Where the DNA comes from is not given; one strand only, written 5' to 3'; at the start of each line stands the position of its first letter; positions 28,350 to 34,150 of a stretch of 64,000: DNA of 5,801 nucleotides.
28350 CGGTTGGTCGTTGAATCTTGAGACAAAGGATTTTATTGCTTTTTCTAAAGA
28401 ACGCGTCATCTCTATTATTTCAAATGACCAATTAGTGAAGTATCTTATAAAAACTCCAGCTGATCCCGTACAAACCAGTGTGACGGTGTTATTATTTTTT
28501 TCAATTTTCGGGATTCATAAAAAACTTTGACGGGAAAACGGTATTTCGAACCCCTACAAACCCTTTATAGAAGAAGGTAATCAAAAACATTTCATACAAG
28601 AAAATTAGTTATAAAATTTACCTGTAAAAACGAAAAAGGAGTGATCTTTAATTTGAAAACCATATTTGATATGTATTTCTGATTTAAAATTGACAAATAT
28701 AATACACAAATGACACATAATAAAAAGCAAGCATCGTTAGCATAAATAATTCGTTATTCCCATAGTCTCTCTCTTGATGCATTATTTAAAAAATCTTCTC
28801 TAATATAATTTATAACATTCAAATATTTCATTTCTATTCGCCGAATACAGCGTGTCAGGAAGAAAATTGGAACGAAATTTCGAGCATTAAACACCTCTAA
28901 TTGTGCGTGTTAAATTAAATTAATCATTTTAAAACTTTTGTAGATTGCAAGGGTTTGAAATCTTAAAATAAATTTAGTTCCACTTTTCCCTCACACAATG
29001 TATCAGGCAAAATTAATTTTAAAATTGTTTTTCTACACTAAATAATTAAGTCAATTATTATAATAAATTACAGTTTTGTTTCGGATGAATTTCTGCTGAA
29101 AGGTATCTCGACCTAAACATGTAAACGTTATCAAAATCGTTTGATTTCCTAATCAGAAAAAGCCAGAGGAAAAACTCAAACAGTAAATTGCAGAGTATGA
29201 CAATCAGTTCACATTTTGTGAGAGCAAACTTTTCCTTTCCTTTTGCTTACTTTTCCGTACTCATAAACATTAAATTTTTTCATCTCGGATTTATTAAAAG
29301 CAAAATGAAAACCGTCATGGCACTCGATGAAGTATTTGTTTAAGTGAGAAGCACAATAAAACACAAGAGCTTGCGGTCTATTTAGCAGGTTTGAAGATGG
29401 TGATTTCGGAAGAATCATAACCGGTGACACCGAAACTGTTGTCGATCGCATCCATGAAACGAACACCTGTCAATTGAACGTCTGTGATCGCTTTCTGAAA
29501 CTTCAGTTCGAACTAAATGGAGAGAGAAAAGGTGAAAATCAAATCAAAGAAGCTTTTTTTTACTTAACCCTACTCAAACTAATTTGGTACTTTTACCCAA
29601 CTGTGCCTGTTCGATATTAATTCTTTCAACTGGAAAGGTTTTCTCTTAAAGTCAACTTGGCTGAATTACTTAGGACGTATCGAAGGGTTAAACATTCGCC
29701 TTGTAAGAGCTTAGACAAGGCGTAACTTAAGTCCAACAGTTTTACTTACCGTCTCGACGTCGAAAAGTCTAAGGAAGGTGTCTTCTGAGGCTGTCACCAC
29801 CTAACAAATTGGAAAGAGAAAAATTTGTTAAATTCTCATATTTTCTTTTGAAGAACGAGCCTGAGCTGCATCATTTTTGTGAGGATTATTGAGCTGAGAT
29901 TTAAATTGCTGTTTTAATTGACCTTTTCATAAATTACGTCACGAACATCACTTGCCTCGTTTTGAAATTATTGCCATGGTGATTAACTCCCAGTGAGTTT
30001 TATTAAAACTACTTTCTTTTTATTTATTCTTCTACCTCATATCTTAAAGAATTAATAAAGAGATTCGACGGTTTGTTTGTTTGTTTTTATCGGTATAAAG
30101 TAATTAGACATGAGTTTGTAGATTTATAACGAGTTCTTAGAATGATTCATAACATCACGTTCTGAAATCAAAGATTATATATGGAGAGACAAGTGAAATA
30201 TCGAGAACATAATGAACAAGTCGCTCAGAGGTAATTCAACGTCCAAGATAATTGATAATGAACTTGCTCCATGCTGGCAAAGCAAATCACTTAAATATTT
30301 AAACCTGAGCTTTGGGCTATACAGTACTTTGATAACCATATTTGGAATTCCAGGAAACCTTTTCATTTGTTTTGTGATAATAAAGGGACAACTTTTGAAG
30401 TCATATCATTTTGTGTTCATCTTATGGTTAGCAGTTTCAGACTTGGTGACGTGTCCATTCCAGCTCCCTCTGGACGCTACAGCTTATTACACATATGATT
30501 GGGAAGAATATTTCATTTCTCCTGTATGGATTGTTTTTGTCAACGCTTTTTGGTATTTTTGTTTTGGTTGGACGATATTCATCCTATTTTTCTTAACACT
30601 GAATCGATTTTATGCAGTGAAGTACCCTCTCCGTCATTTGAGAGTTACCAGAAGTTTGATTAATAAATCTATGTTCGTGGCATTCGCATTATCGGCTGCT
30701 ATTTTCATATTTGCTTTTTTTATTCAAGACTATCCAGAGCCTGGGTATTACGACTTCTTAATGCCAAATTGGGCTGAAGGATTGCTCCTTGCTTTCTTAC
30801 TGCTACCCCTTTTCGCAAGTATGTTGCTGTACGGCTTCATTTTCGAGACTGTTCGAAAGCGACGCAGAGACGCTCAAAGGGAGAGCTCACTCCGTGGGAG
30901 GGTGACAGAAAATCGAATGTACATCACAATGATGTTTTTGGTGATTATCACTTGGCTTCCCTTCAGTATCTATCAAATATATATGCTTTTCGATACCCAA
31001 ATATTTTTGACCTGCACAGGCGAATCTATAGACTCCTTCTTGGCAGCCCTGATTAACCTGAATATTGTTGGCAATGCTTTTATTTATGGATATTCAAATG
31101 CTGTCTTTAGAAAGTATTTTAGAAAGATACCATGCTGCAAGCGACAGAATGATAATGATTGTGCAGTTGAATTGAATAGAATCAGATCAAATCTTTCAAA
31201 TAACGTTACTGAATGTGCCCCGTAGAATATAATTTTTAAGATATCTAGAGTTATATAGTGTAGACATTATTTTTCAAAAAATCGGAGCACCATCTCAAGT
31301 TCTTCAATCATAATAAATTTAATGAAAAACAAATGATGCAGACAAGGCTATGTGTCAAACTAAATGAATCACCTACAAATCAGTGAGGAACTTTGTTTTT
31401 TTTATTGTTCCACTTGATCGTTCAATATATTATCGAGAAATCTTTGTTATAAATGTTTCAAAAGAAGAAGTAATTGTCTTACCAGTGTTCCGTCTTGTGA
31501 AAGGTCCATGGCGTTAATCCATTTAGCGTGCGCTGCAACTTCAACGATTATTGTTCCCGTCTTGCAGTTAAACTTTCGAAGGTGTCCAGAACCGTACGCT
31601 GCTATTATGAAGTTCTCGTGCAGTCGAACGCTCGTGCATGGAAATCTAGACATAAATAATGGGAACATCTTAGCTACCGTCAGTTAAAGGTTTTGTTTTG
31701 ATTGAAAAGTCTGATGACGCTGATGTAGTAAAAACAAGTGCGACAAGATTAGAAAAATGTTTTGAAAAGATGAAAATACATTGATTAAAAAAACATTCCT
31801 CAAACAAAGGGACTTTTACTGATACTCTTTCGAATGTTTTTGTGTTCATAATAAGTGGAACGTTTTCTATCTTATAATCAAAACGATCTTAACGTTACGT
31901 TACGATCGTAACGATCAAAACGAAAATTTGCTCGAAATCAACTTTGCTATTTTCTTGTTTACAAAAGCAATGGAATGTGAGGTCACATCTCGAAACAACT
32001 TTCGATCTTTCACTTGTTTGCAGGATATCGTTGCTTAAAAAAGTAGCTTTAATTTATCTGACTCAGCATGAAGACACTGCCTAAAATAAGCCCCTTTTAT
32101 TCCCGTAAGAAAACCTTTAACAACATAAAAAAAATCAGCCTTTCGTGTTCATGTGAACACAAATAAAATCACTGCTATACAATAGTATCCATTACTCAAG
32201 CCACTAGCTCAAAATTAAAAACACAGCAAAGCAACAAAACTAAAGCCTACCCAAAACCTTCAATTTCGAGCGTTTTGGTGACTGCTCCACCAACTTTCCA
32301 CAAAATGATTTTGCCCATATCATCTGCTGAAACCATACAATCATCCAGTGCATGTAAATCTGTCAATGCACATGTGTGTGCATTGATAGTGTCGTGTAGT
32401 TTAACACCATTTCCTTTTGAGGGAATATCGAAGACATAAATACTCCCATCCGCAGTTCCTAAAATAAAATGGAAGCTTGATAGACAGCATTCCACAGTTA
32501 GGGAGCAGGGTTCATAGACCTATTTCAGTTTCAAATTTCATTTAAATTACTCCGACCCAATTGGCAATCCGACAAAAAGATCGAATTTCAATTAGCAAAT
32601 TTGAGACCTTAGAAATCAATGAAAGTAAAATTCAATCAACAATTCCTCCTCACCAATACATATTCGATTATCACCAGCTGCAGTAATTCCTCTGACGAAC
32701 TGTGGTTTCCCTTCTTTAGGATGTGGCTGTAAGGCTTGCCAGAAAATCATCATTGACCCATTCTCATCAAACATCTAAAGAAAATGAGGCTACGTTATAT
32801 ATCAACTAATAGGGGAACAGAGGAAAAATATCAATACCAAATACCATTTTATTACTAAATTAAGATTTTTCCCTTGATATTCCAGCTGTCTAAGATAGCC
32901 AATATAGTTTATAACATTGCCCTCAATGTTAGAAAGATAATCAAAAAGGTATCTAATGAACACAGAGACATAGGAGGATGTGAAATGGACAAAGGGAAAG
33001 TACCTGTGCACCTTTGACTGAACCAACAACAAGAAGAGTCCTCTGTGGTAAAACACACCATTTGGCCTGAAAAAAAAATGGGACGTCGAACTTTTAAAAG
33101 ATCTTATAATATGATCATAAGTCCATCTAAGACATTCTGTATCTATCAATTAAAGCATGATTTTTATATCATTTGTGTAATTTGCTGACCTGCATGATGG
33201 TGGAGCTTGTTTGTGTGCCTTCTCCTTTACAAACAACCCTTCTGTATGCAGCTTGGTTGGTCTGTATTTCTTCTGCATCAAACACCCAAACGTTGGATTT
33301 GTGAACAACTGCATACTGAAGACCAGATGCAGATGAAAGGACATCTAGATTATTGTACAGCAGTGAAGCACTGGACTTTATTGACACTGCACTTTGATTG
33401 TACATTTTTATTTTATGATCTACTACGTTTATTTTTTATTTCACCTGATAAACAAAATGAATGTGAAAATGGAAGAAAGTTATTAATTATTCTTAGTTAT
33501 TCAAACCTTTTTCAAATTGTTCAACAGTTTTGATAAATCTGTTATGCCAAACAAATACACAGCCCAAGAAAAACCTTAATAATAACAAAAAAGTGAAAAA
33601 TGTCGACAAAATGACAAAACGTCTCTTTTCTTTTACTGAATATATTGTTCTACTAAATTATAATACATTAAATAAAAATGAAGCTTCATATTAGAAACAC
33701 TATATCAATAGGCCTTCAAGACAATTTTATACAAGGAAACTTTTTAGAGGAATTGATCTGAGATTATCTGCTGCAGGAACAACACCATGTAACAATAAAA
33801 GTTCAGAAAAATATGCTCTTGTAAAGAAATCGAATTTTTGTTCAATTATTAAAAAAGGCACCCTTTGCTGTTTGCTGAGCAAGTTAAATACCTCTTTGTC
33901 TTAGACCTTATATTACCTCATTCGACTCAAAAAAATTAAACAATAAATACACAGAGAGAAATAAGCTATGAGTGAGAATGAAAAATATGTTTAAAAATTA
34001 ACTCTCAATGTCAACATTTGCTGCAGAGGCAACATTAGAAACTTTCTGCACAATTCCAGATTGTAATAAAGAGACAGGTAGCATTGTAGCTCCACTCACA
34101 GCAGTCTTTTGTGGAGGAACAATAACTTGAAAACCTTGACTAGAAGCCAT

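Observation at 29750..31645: Complete intronless orphan GPCR nested antisense inside an intron of the WDR54-like gene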

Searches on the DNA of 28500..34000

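Call 63: search_rna_families(source=window, start=28500, end=34000, threshold=gathering)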
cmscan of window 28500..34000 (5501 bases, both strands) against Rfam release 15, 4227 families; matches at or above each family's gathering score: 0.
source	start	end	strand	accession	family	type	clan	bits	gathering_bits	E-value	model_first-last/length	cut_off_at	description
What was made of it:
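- Tried and rejected: Rfam gave no match (call 63).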
